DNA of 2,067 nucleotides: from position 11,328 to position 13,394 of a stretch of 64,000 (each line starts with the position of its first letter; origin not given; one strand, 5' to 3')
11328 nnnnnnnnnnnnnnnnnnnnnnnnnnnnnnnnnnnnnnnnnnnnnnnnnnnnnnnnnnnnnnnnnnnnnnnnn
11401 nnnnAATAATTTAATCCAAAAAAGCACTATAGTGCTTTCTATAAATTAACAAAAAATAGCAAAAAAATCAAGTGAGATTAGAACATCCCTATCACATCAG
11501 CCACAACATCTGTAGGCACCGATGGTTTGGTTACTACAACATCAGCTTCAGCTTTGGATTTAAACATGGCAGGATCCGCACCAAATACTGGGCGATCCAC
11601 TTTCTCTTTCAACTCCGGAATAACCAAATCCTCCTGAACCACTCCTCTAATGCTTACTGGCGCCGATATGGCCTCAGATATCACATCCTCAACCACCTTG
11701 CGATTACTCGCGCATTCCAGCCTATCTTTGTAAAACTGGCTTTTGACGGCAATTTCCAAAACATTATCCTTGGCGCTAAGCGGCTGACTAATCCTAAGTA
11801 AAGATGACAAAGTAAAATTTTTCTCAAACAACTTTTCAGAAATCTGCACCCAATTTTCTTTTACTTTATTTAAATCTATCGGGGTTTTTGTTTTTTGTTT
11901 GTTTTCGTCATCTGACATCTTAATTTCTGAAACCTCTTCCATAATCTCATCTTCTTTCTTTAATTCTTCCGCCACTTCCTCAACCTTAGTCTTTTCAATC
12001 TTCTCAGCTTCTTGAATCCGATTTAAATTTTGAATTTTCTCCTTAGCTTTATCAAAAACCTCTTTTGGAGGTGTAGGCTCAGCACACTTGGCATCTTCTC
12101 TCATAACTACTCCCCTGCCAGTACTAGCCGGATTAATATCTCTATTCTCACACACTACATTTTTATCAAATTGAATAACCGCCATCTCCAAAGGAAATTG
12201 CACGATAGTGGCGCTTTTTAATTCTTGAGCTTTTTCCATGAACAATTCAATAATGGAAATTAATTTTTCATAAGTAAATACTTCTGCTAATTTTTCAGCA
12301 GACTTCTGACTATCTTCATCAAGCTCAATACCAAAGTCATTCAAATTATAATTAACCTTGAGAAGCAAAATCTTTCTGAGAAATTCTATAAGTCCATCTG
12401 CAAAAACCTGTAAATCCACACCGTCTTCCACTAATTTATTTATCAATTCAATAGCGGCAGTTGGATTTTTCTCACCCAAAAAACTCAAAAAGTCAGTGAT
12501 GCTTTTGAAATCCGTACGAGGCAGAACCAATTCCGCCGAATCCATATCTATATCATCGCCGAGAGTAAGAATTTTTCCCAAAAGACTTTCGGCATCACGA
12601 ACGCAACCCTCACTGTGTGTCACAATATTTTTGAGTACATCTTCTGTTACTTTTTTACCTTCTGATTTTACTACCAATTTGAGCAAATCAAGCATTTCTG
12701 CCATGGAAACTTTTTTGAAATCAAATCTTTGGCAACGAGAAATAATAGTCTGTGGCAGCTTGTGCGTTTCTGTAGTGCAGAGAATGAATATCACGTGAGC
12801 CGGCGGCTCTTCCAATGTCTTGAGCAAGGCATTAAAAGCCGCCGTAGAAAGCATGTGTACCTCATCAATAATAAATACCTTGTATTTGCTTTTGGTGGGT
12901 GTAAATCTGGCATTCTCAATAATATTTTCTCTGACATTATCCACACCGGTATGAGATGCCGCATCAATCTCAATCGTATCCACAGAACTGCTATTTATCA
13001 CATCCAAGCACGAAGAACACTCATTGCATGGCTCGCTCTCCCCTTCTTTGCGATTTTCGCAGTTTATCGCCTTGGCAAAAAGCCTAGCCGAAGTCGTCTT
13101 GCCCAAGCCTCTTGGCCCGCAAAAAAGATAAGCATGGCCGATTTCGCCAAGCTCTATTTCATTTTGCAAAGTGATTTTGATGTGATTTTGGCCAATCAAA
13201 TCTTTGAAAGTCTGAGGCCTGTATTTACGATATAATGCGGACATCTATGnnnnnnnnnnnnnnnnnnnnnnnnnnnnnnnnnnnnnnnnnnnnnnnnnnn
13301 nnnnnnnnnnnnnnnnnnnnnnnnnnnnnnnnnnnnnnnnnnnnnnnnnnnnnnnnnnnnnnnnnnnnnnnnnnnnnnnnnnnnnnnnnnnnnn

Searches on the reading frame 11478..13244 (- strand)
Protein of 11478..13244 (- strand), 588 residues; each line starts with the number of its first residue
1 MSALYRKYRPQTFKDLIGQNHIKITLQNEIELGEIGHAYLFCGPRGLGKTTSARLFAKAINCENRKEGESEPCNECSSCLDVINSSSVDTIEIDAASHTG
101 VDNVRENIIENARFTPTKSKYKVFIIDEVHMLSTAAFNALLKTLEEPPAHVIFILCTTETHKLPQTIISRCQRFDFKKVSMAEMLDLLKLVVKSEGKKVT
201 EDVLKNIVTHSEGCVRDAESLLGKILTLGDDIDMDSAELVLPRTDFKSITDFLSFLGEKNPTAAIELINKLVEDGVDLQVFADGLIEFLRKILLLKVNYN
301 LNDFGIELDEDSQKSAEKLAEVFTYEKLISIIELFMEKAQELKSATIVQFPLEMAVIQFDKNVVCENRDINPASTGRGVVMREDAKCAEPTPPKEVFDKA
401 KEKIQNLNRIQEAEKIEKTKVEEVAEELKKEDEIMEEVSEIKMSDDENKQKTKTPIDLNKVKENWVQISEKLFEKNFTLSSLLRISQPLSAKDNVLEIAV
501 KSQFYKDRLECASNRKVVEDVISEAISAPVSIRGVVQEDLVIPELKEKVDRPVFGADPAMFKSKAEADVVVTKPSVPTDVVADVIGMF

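Call 14: search_protein_families(library=ncbifam, proteins=[window:11478-13244:-])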
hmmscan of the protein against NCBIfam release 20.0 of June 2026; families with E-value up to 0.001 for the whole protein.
window:11478-13244:- (588 aa): 77 families (the best 25 are shown)
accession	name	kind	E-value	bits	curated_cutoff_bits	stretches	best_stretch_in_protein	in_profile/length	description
NF004046.1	PRK05563.1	equivalog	8.1e-143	477.3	400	1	2-540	3-526/567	DNA polymerase III subunit gamma/tau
NF011512.0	PRK14950.1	equivalog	2.1e-142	476.2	593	1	2-539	4-546/585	DNA polymerase III subunits gamma and tau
TIGR02397.1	dnaX_nterm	equivalog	3.6e-123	411.3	250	1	2-358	2-353/355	DNA polymerase III subunit gamma/tau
NF011526.0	PRK14965.1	equivalog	2e-120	403.3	670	1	4-536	6-522/578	DNA polymerase III subunits gamma and tau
NF011510.0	PRK14948.1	equivalog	8.9e-117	391.4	593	1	4-534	8-514/640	DNA polymerase III subunit gamma/tau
NF006585.0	PRK09111.1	equivalog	2e-105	353.7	604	1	4-503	30-518/616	DNA polymerase III subunit gamma/tau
NF004962.0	PRK06305.1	equivalog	1.1e-103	347.9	559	1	4-448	7-440/465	DNA polymerase III subunits gamma and tau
NF005173.0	PRK06647.1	equivalog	2.1e-100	337.2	623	1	7-524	9-526/568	DNA polymerase III subunits gamma and tau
NF005942.0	PRK07994.1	equivalog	3.9e-99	333.4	613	1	3-487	5-468/655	DNA polymerase III subunit gamma/tau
NF011514.0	PRK14953.1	equivalog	1e-97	328.1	536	1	3-479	5-444/488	DNA polymerase III subunits gamma and tau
NF004549.0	PRK05896.1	equivalog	1.6e-97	327.7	578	1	2-496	4-505/642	DNA polymerase III subunits gamma and tau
NF005846.3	PRK07764.1-6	equivalog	1.7e-94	318.1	625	1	3-354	1-354/628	DNA polymerase III subunit gamma and tau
NF011515.0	PRK14954.1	equivalog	3.8e-93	313.2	1117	1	4-403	6-413/620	DNA polymerase III subunits gamma and tau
NF011531.0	PRK14971.1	equivalog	8.4e-93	312.2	685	1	6-390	9-389/614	DNA polymerase III subunit gamma/tau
NF011523.0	PRK14962.1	equivalog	1.2e-92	311.1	576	1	1-448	1-408/474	DNA polymerase III subunits gamma and tau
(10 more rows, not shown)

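Call 15: search_protein_families(library=pfam, proteins=[window:11478-13244:-])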
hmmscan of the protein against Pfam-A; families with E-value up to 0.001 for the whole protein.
window:11478-13244:- (588 aa): 10 families
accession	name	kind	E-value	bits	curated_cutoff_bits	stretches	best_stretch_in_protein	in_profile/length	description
PF13177.12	DNA_pol3_delta2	-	1.6e-43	149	27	1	19-179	2-160/161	DNA polymerase III, delta subunit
PF00004.35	AAA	-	4.7e-12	46.9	21.2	1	40-174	2-126/131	ATPase family associated with various cellular activities (AAA)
PF12169.13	DNA_pol3_gamma3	-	1.6e-11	44.6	24.4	1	244-358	13-126/143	DNA polymerase III subunits gamma and tau domain III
PF13401.12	AAA_22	-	1.8e-07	32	27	1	40-157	9-124/130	AAA domain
PF05496.18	RuvB_N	-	3.8e-07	30.4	27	1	9-66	2-63/159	Holliday junction DNA helicase RuvB P-loop domain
PF07728.20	AAA_5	-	1.2e-05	25.8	22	1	40-148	3-94/139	AAA domain (dynein-related subfamily)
PF20964.2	DnaX_C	-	1.4e-05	25.5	26.2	1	455-531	6-82/113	DNA polymerase III subunit tau, C-terminal domain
PF13604.12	AAA_30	-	3.8e-05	23.9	27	1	41-154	23-122/191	AAA domain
PF13479.12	AAA_24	-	0.00024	21.4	27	0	40-135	6-79/195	AAA domain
PF13173.12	AAA_14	-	0.00046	20.6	27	0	38-147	4-88/129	AAA domain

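Call 18: find_homologous_proteins(query=window:11478-13244:-, max_evalue=1e-40)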
Query window:11478-13244:- (588 aa): 8000 proteins with E <= 1e-40 among 8000 candidates; the best 120 are listed.
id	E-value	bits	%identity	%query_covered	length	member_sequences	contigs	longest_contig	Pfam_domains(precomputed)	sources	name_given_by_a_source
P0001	0.0e+0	1274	100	100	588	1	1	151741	PF12169.14,PF00004.36,PF13401.13,PF20964.3,PF05496.19,PF13177.13,PF07728.21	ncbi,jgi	ncbi:MAG: DNA polymerase III subunit gamma/tau [Patescibacteria group bacterium]|jgi:DNA polymerase-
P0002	0.0e+0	1042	82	100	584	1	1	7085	PF12169.14,PF00004.36,PF13401.13,PF05496.19,PF13177.13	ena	-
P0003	6.8e-288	974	78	100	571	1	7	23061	PF12169.14,PF00004.36,PF13401.13,PF20964.3,PF05496.19,PF13177.13,PF07728.21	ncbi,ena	-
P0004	3.1e-287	972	78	100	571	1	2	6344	PF12169.14,PF00004.36,PF13401.13,PF20964.3,PF05496.19,PF13177.13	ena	-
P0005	2.7e-273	926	75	100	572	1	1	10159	PF12169.14,PF13604.13,PF00004.36,PF13401.13,PF05496.19,PF13177.13,PF07728.21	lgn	-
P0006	1.4e-212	725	61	97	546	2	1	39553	PF12169.14,PF00004.36,PF13401.13,PF05496.19,PF13177.13,PF07728.21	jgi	-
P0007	6.1e-209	713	57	100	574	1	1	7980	PF12169.14,PF00004.36,PF13401.13,PF05496.19,PF13177.13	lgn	-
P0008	1.9e-208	712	60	100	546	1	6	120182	PF12169.14,PF13245.13,PF00004.36,PF13401.13,PF05496.19,PF13177.13,PF07728.21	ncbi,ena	ncbi:MAG: DNA polymerase III subunit gamma/tau [Patescibacteria group bacterium]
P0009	1.9e-206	705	60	100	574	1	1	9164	PF12169.14,PF00004.36,PF13401.13,PF05496.19,PF13177.13,PF07728.21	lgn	-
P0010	3.3e-206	704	59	100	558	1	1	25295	PF12169.14,PF00004.36,PF13401.13,PF05496.19,PF13177.13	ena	-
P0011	3.3e-206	704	59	100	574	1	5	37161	PF12169.14,PF00004.36,PF13401.13,PF05496.19,PF13177.13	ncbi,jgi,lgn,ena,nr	ncbi:MAG TPA: DNA polymerase III subunit gamma/tau [Patescibacteria group bacterium]|nr:DNA polymera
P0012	9.7e-203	693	58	100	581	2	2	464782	PF12169.14,PF00004.36,PF13401.13,PF05496.19,PF13177.13,PF07728.21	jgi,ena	jgi:DNA polymerase III subunit gamma/tau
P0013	2.0e-202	692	61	94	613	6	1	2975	PF12169.14,PF00004.36,PF13401.13,PF05496.19,PF13177.13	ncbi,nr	ncbi:DNA polymerase III subunit gamma/tau, partial [Candidatus Falkowbacteria bacterium]|nr:DNA poly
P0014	8.7e-201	686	59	100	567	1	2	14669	PF12169.14,PF00004.36,PF20964.3,PF05496.19,PF13177.13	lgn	-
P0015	1.4e-200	686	58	100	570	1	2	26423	PF12169.14,PF00004.36,PF13401.13,PF05496.19,PF13177.13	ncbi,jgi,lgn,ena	ncbi:MAG: DNA polymerase III subunit gamma/tau [bacterium]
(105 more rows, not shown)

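Call 19: find_encoding_contigs(protein=P0002, flank=4000, max_places=2)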
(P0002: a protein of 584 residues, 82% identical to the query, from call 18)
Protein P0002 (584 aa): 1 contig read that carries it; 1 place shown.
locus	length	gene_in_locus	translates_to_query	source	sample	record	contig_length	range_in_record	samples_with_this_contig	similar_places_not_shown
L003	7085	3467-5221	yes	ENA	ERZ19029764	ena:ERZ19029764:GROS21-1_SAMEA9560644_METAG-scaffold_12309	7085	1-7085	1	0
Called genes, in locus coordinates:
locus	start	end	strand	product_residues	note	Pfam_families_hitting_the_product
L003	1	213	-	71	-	?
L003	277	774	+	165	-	-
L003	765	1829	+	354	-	-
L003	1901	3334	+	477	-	PF02534:T4SS-DNA_transf (weak), PF01935:DUF87, PF10412:TrwB_AAD_bind (weak), PF12696:TraG-D_C (weak)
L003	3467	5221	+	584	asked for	PF05496:RuvB_N (faint), PF13177:DNA_pol3_delta2, PF13401:AAA_22 (weak), PF00004:AAA, PF12169:DNA_pol3_gamma3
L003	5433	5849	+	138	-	-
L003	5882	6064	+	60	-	PF00486:Trans_reg_C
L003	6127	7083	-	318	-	?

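Call 20: find_encoding_contigs(protein=P0003, flank=4000, max_places=3)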
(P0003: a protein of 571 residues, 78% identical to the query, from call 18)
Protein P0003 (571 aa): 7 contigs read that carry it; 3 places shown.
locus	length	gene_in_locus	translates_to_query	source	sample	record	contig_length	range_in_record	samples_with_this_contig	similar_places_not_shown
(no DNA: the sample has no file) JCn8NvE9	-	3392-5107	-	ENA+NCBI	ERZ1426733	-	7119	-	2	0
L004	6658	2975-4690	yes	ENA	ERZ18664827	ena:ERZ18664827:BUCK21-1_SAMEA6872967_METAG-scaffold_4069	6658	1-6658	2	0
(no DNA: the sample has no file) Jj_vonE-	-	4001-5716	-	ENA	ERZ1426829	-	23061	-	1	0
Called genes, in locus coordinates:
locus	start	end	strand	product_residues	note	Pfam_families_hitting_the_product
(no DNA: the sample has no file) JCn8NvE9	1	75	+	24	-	?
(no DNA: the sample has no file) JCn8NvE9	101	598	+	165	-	-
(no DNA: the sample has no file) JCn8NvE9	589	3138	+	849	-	PF26449:DUF8128, PF01935:DUF87, PF10412:TrwB_AAD_bind (weak), PF12696:TraG-D_C (weak)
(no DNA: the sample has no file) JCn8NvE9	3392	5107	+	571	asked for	PF05496:RuvB_N (faint), PF13177:DNA_pol3_delta2, PF13401:AAA_22 (weak), PF00004:AAA, PF07728:AAA_5 (faint), PF12169:DNA_pol3_gamma3, PF20964:DnaX_C (faint)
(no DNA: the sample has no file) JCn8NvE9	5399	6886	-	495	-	PF00239:Resolvase, PF07508:Recombinase, PF13408:Zn_ribbon_recom (weak)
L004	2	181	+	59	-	?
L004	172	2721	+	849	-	PF26449:DUF8128, PF01935:DUF87, PF10412:TrwB_AAD_bind (weak), PF12696:TraG-D_C (weak)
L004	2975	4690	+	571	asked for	PF05496:RuvB_N (faint), PF13177:DNA_pol3_delta2, PF13401:AAA_22 (weak), PF00004:AAA, PF07728:AAA_5 (faint), PF12169:DNA_pol3_gamma3, PF20964:DnaX_C (faint)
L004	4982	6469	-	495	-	PF00239:Resolvase, PF07508:Recombinase, PF13408:Zn_ribbon_recom (weak)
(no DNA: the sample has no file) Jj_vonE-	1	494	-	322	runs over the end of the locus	PF01544:CorA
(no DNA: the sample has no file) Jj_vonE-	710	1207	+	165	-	-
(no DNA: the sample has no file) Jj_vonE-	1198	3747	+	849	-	PF26449:DUF8128, PF01935:DUF87, PF10412:TrwB_AAD_bind (weak), PF12696:TraG-D_C (weak)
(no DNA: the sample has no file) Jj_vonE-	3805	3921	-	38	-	-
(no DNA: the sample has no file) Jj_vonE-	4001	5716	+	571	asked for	PF05496:RuvB_N (faint), PF13177:DNA_pol3_delta2, PF13401:AAA_22 (weak), PF00004:AAA, PF07728:AAA_5 (faint), PF12169:DNA_pol3_gamma3, PF20964:DnaX_C (faint)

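Call 21: find_encoding_contigs(protein=P0005, flank=4000, max_places=2)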
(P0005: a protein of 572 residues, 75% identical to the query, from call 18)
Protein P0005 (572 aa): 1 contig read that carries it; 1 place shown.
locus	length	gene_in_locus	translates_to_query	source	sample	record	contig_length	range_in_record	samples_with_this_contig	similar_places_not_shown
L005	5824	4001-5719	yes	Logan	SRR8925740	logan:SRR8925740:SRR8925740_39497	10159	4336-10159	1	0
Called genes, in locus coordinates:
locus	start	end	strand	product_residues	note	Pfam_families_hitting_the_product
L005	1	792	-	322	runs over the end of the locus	PF01544:CorA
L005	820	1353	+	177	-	-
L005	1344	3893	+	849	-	PF26449:DUF8128, PF02534:T4SS-DNA_transf (weak), PF01935:DUF87 (weak), PF10412:TrwB_AAD_bind (weak), PF12696:TraG-D_C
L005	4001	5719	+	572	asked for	PF05496:RuvB_N (faint), PF13177:DNA_pol3_delta2, PF13401:AAA_22 (weak), PF13604:AAA_30 (faint), PF00004:AAA, PF07728:AAA_5 (weak), PF12169:DNA_pol3_gamma3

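Call 22: find_encoding_contigs(protein=P0008, flank=4000, max_places=2)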
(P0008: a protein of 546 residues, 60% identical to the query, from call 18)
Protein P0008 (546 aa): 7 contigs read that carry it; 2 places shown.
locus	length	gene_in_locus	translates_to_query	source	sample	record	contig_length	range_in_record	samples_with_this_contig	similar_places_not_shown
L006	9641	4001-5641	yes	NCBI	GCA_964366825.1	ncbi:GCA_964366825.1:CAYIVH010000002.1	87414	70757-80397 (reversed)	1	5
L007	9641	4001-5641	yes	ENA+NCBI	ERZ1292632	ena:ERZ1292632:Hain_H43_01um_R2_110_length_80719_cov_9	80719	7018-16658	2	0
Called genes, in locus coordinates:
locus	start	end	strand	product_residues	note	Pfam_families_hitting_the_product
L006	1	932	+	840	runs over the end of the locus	PF26449:DUF8128, PF01935:DUF87, PF02534:T4SS-DNA_transf (weak), PF10412:TrwB_AAD_bind (weak), PF12696:TraG-D_C (weak)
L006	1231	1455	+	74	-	-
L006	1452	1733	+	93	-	-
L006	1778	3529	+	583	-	-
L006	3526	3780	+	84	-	-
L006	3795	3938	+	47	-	-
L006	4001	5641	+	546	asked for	PF05496:RuvB_N (faint), PF13177:DNA_pol3_delta2, PF13245:AAA_19 (faint), PF00004:AAA, PF07728:AAA_5, PF13401:AAA_22 (weak), PF12169:DNA_pol3_gamma3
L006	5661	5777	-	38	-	-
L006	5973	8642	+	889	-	PF08487:VIT, PF13757:VIT_2, PF00092:VWA, PF13519:VWA_2, PF13768:VWA_3 (weak)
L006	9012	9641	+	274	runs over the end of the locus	-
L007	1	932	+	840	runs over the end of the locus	PF26449:DUF8128, PF01935:DUF87, PF02534:T4SS-DNA_transf (weak), PF10412:TrwB_AAD_bind (weak), PF12696:TraG-D_C (weak)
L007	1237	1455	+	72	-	-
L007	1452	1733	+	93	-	-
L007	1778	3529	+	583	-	-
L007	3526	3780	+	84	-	-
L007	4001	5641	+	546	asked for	PF05496:RuvB_N (faint), PF13177:DNA_pol3_delta2, PF13245:AAA_19 (faint), PF00004:AAA, PF07728:AAA_5, PF13401:AAA_22 (weak), PF12169:DNA_pol3_gamma3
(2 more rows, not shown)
